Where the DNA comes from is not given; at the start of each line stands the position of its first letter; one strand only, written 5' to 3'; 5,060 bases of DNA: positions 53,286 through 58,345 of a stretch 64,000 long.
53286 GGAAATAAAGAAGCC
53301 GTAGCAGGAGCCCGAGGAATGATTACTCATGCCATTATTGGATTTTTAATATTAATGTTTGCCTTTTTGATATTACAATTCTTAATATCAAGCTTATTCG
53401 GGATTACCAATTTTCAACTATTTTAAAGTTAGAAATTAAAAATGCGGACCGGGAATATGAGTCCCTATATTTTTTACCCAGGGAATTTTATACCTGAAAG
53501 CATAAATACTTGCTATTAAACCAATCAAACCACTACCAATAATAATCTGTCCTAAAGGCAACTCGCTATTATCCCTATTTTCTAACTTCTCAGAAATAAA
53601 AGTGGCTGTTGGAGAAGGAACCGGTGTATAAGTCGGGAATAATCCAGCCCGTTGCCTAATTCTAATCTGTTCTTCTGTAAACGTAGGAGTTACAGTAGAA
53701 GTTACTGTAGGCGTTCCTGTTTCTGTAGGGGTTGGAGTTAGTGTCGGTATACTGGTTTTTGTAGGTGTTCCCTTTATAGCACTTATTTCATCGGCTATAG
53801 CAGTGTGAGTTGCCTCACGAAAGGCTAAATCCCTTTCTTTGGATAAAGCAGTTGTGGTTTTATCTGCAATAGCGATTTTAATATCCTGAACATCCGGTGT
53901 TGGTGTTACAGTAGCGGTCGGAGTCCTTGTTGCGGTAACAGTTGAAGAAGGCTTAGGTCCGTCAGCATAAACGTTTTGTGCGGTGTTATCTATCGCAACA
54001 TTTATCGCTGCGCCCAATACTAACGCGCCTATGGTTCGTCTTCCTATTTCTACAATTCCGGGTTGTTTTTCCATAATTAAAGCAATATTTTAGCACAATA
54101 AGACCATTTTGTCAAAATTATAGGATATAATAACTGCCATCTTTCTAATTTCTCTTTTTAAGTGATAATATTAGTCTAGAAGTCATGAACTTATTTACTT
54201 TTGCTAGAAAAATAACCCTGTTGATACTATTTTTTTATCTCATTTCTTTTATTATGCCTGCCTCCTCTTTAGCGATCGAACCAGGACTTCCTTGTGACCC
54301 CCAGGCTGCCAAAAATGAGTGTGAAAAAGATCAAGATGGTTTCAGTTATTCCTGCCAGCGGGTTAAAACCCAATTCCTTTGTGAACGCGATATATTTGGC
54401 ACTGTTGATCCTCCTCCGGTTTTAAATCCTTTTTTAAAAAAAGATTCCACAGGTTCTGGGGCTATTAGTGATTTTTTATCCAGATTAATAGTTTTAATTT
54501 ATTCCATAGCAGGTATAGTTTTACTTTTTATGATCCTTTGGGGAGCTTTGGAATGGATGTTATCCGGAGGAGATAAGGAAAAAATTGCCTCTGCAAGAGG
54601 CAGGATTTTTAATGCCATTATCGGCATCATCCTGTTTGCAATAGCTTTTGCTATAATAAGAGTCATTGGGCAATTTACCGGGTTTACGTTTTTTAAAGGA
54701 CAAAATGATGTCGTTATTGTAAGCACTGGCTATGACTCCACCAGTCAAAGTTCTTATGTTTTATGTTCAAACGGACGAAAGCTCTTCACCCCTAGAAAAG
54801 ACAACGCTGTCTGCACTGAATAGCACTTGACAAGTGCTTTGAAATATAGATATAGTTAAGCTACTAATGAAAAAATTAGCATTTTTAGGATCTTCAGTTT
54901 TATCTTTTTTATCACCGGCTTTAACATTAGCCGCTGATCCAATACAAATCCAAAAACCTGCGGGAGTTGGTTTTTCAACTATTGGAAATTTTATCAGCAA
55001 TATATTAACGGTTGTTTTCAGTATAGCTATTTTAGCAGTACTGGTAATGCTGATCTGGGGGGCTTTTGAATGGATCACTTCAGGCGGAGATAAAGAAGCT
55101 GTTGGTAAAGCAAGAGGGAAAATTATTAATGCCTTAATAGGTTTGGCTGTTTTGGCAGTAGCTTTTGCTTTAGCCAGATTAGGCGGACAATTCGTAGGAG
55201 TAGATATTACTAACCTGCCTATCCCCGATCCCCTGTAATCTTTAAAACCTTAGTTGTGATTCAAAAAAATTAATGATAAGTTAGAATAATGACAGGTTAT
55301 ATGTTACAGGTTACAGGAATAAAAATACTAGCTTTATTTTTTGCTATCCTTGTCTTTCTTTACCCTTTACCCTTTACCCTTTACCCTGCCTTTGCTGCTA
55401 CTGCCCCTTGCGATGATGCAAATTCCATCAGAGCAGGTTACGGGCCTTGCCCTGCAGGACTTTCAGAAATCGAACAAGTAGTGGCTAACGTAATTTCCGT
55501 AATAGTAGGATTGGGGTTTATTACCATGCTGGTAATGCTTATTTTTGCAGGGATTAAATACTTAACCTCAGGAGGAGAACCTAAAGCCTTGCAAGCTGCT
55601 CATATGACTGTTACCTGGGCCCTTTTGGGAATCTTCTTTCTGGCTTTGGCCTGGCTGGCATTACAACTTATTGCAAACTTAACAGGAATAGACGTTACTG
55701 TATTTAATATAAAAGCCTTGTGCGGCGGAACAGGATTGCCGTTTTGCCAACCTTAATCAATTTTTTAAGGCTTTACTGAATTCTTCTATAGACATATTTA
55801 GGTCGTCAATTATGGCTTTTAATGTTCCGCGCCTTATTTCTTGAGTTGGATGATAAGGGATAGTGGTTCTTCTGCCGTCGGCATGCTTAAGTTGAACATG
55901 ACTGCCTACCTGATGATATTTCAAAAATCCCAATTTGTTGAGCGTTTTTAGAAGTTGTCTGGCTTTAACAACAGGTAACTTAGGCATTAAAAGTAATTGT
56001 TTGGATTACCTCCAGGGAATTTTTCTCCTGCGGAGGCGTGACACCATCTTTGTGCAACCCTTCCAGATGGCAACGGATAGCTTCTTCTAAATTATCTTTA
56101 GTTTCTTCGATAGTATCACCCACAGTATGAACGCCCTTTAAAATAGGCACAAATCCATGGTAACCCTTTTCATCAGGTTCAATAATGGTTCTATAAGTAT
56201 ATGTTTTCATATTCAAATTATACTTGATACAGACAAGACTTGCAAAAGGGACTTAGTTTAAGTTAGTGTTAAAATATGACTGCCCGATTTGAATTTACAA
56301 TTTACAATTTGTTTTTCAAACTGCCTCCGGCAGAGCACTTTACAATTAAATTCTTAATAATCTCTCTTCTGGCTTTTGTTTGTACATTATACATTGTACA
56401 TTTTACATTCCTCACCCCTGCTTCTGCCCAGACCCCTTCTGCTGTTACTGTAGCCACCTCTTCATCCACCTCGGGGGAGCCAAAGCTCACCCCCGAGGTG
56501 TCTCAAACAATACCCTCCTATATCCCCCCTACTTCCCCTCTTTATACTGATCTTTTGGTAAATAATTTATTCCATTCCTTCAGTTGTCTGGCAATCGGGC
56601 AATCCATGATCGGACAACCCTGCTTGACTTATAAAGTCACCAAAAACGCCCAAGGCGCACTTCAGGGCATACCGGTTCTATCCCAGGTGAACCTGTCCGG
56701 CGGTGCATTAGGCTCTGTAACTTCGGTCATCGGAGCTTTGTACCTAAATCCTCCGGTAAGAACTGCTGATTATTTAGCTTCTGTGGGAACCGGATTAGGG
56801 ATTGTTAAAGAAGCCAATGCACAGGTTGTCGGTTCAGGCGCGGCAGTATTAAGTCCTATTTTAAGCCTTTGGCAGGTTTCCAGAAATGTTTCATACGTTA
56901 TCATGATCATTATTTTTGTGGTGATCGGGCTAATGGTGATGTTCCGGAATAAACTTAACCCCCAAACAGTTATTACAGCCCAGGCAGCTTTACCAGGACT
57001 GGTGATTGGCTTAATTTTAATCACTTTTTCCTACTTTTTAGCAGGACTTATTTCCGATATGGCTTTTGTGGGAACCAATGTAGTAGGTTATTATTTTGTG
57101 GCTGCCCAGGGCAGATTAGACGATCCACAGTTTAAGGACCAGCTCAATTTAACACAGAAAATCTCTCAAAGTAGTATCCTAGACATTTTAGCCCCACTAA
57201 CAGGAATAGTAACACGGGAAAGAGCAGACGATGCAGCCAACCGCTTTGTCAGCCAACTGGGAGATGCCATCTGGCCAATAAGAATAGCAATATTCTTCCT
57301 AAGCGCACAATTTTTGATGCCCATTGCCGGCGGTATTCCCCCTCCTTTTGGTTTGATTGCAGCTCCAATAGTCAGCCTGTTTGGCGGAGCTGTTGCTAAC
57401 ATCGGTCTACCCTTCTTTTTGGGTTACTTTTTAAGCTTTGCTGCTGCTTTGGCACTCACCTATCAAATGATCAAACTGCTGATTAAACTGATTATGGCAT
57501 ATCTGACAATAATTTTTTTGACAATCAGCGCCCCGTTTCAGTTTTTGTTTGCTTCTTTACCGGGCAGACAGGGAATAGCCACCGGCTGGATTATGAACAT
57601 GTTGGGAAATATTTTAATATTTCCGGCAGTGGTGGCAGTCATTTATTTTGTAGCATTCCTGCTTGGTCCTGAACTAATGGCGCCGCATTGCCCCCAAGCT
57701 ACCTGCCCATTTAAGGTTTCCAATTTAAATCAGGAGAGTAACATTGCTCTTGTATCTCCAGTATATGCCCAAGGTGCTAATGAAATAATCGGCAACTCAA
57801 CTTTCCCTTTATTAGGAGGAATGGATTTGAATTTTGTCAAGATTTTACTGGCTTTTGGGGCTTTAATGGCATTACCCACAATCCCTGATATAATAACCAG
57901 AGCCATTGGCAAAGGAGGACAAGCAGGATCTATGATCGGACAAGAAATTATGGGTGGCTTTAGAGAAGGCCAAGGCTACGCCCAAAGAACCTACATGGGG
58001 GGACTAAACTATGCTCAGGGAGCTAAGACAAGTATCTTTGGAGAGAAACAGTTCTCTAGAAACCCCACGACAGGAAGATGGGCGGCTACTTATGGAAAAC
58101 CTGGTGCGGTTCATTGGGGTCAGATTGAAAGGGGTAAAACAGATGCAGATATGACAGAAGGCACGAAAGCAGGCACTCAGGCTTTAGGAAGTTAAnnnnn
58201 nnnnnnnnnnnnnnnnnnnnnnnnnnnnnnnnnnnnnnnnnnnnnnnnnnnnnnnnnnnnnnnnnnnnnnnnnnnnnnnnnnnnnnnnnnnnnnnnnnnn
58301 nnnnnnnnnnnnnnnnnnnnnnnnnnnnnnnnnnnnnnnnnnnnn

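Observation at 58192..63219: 1675-aa highly charged coiled-coil protein beside the pilin/VirB6 cluster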

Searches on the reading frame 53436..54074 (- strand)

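Call 7: search_protein_families(library=pfam, proteins=[window:53436-54074:-], max_evalue=0.1)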
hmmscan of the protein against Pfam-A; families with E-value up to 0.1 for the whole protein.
window:53436-54074:- (212 aa): 0 families

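Call 10: search_protein_families(library=ncbifam, proteins=[window:53436-54074:-], max_evalue=1)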
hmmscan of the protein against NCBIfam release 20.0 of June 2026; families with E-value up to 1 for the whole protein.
window:53436-54074:- (212 aa): 1 family
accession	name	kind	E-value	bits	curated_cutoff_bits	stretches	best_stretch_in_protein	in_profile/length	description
NF033761.1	gliding_GltJ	equivalog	0.61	9.1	450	1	16-136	379-491/671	adventurous gliding motility protein GltJ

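Call 11: search_protein_families(library=phrogs, proteins=[window:53436-54074:-], max_evalue=1)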
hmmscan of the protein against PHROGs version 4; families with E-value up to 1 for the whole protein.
window:53436-54074:- (212 aa): 0 families

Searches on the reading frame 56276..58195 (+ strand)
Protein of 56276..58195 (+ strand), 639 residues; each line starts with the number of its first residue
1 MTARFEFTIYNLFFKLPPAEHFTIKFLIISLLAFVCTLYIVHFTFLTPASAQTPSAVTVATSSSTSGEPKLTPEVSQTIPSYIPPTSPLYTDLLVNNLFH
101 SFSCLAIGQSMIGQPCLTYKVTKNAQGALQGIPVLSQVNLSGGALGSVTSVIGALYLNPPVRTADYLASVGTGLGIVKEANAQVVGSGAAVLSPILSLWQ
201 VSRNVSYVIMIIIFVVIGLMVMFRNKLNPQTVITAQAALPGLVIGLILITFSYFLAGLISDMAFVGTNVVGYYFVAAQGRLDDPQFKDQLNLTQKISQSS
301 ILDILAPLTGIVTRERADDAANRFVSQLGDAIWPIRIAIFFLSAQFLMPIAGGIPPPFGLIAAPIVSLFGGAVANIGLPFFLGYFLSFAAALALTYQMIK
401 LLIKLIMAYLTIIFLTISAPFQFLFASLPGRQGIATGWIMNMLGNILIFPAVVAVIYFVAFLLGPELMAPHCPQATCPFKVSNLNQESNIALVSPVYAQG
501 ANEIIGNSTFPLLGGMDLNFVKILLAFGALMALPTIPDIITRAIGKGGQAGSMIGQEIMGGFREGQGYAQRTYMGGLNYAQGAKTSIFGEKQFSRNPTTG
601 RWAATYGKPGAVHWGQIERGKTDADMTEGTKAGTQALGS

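Call 7: search_protein_families(library=pfam, proteins=[window:56276-58195:+], max_evalue=0.1)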
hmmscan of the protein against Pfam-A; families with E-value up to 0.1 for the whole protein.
window:56276-58195:+ (639 aa): 2 families
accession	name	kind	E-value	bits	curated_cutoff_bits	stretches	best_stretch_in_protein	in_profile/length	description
PF07214.17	DUF1418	-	0.014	15.6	22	1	405-475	12-82/94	Protein of unknown function (DUF1418)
PF16982.10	Flp1_like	-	0.038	13.9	33.5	0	209-228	14-33/49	Putative Flagellin, Flp1-like, domain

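Call 10: search_protein_families(library=ncbifam, proteins=[window:56276-58195:+], max_evalue=1)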
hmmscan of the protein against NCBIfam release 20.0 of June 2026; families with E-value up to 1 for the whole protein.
window:56276-58195:+ (639 aa): 2 families
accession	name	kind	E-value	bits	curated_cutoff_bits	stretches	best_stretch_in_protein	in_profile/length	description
NF007884.0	PRK10591.1-2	equivalog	0.0036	17.4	147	1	405-469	12-77/96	hypothetical protein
NF007886.0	PRK10591.1-5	equivalog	0.016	15.3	164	1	405-468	12-76/104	hypothetical protein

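Call 11: search_protein_families(library=phrogs, proteins=[window:56276-58195:+], max_evalue=1)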
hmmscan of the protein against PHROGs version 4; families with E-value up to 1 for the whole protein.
window:56276-58195:+ (639 aa): 1 family
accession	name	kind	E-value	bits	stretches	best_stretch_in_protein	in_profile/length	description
phrog_11348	-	unknown function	0.0031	18.6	1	427-474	34-81/95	-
